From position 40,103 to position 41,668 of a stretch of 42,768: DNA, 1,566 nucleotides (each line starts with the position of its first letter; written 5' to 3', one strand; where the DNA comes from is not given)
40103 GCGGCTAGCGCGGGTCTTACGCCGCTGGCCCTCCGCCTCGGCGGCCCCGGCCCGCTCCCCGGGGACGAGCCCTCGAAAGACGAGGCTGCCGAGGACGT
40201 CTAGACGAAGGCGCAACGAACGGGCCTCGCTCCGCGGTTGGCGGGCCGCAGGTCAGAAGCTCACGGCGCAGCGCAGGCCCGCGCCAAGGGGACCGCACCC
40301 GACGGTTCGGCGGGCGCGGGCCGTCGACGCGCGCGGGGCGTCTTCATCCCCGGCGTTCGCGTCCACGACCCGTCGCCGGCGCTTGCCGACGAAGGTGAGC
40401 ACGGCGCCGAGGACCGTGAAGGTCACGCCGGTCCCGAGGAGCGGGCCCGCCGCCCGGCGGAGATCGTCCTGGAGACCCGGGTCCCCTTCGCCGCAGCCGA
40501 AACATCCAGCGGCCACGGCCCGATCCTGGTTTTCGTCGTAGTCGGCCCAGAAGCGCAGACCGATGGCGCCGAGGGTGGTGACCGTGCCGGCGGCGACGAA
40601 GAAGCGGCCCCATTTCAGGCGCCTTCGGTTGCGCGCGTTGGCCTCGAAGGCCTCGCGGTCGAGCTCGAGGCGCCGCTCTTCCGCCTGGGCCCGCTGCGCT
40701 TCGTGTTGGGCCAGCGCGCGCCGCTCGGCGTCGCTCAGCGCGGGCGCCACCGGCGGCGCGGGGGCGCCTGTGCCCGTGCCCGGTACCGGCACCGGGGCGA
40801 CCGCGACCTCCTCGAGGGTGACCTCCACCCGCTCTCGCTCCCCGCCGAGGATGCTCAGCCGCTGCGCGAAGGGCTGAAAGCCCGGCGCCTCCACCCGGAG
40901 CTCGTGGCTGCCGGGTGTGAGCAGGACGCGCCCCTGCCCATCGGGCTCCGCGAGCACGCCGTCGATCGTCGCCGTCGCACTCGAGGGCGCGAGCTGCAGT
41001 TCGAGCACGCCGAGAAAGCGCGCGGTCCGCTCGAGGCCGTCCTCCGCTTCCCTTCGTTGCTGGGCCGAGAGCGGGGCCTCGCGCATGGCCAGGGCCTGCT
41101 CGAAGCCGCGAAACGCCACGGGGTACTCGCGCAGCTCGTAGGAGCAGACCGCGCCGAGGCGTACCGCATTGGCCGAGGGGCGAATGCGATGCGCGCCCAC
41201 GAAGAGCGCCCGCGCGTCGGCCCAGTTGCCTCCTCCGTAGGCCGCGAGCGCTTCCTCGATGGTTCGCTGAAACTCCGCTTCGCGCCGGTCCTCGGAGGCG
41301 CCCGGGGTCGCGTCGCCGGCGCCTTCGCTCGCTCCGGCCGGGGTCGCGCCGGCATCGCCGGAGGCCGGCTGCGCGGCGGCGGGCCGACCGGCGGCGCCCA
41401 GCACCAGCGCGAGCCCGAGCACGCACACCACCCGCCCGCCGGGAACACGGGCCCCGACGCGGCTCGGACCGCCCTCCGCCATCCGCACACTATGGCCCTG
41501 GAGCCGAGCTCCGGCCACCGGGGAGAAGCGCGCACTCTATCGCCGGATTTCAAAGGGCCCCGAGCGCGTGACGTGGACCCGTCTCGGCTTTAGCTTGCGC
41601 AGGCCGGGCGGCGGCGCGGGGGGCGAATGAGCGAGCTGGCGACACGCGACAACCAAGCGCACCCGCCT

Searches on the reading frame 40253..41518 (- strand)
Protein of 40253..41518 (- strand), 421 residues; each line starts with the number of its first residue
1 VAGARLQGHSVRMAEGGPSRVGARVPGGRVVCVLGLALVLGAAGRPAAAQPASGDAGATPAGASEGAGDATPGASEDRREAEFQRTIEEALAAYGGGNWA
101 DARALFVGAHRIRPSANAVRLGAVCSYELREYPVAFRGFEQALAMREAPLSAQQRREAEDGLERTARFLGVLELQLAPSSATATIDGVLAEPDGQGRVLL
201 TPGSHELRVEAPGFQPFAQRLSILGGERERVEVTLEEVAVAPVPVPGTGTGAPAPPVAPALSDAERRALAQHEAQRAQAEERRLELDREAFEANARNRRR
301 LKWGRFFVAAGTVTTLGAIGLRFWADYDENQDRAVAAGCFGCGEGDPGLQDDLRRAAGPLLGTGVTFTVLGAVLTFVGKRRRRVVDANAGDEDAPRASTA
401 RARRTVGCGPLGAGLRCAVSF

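Call 32: search_protein_families(library=pfam, proteins=[window:40253-41518:-])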
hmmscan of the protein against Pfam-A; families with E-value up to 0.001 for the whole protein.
window:40253-41518:- (421 aa): 2 families
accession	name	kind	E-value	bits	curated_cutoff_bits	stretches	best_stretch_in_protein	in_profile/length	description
PF13620.12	CarboxypepD_reg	-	4.2e-05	24.3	32.3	1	181-236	25-82/82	Carboxypeptidase regulatory-like domain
PF08308.17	PEGA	-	0.00043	20.6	20.8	1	198-237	29-69/71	PEGA domain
